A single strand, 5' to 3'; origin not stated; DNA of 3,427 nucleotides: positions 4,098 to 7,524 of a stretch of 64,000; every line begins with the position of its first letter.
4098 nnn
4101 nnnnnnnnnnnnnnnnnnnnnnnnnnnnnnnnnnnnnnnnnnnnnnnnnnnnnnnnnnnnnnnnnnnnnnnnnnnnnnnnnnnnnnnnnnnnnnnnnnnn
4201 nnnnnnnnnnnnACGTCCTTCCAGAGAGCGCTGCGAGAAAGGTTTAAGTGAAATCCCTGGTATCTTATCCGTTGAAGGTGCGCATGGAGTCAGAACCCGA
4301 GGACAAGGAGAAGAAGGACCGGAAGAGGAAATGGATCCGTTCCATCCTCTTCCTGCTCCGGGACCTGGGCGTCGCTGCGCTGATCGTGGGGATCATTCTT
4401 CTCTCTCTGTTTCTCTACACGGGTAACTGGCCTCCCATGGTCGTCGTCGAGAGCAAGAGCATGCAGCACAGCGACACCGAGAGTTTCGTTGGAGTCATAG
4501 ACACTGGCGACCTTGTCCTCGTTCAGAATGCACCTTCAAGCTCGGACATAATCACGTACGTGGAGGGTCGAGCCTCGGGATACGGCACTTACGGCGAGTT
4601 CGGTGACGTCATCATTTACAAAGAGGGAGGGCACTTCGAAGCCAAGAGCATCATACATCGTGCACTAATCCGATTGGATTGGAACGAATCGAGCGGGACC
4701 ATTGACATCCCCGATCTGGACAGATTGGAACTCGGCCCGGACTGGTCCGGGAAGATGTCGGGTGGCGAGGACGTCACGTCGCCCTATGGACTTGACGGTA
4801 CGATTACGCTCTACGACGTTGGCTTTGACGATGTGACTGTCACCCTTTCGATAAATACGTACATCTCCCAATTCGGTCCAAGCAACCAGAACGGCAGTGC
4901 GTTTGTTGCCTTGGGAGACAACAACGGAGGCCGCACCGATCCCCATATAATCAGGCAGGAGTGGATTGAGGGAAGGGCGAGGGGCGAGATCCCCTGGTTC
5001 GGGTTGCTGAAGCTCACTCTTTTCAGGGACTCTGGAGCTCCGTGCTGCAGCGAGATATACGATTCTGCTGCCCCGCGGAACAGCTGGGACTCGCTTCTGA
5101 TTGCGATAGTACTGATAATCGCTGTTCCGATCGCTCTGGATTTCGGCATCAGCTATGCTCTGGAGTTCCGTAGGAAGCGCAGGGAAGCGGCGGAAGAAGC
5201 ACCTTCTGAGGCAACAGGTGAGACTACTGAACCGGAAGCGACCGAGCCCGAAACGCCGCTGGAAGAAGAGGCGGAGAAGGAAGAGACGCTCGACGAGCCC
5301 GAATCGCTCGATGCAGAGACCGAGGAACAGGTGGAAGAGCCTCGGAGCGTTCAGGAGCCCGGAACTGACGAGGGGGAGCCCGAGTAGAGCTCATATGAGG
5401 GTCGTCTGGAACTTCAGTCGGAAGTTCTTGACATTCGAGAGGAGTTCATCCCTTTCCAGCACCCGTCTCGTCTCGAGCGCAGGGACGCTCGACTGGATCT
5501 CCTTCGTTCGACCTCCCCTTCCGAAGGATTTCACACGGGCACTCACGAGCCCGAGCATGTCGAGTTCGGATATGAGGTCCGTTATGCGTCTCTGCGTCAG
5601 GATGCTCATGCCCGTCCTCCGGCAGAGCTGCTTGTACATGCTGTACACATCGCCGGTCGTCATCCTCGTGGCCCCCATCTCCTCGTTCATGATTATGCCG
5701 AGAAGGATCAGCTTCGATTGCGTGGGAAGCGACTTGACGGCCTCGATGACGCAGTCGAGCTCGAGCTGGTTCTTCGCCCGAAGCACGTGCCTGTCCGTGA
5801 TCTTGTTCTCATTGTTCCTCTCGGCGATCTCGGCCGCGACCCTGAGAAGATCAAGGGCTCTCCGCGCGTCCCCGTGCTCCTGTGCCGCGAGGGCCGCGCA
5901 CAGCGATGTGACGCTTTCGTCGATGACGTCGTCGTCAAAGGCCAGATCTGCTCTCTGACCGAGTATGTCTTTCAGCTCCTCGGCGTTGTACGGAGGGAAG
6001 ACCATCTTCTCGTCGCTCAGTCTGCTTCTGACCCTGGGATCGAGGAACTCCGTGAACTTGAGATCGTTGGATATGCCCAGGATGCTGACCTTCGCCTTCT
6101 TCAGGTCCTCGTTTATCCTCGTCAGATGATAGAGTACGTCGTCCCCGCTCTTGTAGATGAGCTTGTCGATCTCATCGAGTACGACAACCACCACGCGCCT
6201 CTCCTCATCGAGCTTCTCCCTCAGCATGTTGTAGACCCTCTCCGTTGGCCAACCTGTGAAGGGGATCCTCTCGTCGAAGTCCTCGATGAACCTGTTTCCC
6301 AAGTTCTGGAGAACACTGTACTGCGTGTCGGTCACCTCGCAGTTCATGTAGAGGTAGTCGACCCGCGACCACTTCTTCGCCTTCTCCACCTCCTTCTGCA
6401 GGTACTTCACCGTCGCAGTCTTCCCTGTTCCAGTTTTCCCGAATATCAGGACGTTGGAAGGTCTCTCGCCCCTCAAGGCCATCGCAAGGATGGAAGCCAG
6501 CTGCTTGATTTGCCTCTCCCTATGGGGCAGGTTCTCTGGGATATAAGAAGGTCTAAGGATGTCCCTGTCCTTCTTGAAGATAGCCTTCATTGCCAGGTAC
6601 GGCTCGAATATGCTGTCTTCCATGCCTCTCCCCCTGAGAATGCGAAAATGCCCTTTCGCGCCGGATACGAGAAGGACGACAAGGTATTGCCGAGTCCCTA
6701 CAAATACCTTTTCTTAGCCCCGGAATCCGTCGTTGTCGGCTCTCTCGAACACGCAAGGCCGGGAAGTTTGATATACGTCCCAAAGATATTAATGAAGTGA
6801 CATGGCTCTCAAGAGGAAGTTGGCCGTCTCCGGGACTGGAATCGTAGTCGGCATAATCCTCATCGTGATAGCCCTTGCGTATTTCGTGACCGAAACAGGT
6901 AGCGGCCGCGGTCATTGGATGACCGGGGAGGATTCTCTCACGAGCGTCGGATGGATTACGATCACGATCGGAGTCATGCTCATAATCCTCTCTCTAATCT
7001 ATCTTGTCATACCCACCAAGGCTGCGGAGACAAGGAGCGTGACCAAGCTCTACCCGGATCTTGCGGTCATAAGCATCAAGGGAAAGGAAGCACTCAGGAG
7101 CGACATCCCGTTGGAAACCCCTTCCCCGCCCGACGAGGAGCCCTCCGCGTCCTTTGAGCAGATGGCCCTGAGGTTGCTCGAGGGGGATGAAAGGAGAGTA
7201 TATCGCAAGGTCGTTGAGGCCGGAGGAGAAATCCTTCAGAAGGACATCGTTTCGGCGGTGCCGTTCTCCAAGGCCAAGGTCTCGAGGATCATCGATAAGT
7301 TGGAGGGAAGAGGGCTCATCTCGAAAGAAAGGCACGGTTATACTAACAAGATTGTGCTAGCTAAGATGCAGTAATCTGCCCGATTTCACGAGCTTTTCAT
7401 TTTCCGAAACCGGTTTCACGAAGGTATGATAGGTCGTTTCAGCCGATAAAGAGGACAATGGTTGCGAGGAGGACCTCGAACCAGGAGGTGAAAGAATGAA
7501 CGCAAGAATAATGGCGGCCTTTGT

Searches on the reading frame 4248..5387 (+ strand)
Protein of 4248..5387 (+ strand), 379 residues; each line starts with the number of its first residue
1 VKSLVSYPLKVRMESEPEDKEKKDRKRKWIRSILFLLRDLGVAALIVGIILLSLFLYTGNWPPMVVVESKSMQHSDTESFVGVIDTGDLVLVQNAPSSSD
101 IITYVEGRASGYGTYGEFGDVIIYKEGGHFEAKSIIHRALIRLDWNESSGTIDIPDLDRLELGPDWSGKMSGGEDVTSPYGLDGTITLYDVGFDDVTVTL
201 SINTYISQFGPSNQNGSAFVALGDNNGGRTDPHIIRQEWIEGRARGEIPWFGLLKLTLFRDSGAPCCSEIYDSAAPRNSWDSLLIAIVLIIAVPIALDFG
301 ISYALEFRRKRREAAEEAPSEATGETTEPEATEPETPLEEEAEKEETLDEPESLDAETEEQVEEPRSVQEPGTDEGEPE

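Call 8: search_protein_families(library=pfam, proteins=[window:4248-5387:+], max_evalue=0.1)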
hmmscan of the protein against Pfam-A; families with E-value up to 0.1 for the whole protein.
window:4248-5387:+ (379 aa): 1 family
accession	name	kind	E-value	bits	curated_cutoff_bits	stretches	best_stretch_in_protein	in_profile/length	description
PF15345.11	TMEM51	-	0.061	13.5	25.5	0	283-342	61-116/237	Transmembrane protein 51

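Call 20: search_protein_families(library=phrogs, proteins=[window:4248-5387:+], max_evalue=0.1)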
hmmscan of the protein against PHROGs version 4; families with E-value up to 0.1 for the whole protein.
window:4248-5387:+ (379 aa): 0 families

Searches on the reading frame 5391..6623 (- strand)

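Call 8: search_protein_families(library=pfam, proteins=[window:5391-6623:-], max_evalue=0.1)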
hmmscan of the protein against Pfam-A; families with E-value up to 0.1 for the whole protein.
window:5391-6623:- (410 aa): 34 families (the best 25 are shown)
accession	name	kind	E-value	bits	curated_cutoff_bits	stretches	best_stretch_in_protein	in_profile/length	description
PF09079.17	Cdc6_C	-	2.7e-28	98.2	25.1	1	294-385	1-93/96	CDC6, C terminal winged helix domain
PF22703.2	Cdc6_lid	-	2.3e-25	88.7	27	1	218-284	1-67/68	Cdc6 AAA+ ATPase-type lid domain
PF13191.12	AAA_16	-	4.6e-13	50.4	32.6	1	32-172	2-160/167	AAA ATPase domain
PF13401.12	AAA_22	-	1e-12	49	27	1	55-180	5-119/130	AAA domain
PF22606.2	Cdc6-ORC-like_ATPase_lid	-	5e-09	36.4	27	1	212-268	1-57/60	Cdc6/ORC-like, ATPase lid domain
PF00004.35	AAA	-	1.8e-08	35.3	21.2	1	58-203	1-124/131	ATPase family associated with various cellular activities (AAA)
PF01637.24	ATPase_2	-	3.9e-08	33.8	33.2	1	35-179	4-147/225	ATPase domain predominantly from Archaea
PF05621.17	TniB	-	3.3e-06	27.1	22.4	1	36-204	17-181/189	Bacterial TniB protein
PF05673.19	DUF815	-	2.7e-05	23.9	23.8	1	31-83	29-81/249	Protein of unknown function (DUF815)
PF00270.35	DEAD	-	8.3e-05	22.8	26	1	54-185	13-157/167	DEAD/DEAH box helicase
PF05783.17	DLIC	-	0.0002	20.8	19.7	1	56-97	26-66/471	Dynein light intermediate chain (DLIC)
PF12775.13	AAA_7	-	0.00071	19.6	25.8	1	54-108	32-86/181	P-loop containing dynein motor region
PF09848.15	SLFN-g3_helicase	-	0.00071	19.4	24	1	57-181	3-118/354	Schlafen group 3, DNA/RNA helicase domain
PF07693.20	KAP_NTPase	-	0.001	18.8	20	0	36-90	2-56/293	KAP family P-loop domain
PF00308.24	Bac_DnaA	-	0.0011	19.7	23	1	54-107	33-86/162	Bacterial DnaA ATPAse domain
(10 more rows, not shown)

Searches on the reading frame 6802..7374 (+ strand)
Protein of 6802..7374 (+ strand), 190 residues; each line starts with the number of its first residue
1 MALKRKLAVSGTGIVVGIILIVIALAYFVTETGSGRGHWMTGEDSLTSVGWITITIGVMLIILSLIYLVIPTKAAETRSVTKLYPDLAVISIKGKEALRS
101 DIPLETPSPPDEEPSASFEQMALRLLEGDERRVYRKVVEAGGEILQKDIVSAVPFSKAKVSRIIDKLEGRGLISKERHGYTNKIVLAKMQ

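Call 8: search_protein_families(library=pfam, proteins=[window:6802-7374:+], max_evalue=0.1)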
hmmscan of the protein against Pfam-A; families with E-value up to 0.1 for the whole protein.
window:6802-7374:+ (190 aa): 10 families
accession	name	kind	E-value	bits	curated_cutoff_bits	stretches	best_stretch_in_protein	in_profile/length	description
PF24034.1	DUF7343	-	3.5e-15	56.1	27.6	1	128-186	3-61/62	Domain of unknown function (DUF7343)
PF12802.13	MarR_2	-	9.7e-06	26.1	27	1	140-178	16-55/61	MarR family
PF01047.28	MarR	-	1.2e-05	25.5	24.6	1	142-178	16-52/59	MarR family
PF01978.25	TrmB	-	0.0003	21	25.6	1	129-179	9-58/68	Sugar-specific transcriptional regulator TrmB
PF03631.20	Virul_fac_BrkB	-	0.0064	16.6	33.7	1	12-80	119-193/259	Virulence factor BrkB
PF22381.2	Staph_reg_Sar_Rot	-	0.0084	16.6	27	1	142-178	29-63/85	Transcriptional regulator SarA/Rot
PF23600.1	DUF7139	-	0.012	15.7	30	1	10-73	23-82/150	Domain of unknown function (DUF7139)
PF25213.1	HVO_A0261_N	-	0.018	15.3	35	1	146-181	27-62/86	HVO_A0261 N-terminal domain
PF13545.12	HTH_Crp_2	-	0.036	14.5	27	1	145-179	24-56/70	Crp-like helix-turn-helix domain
PF19442.4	CRIM1_C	-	0.088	13.2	27.2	0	35-69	21-55/130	Cysteine-rich motor neuron 1 protein C-terminal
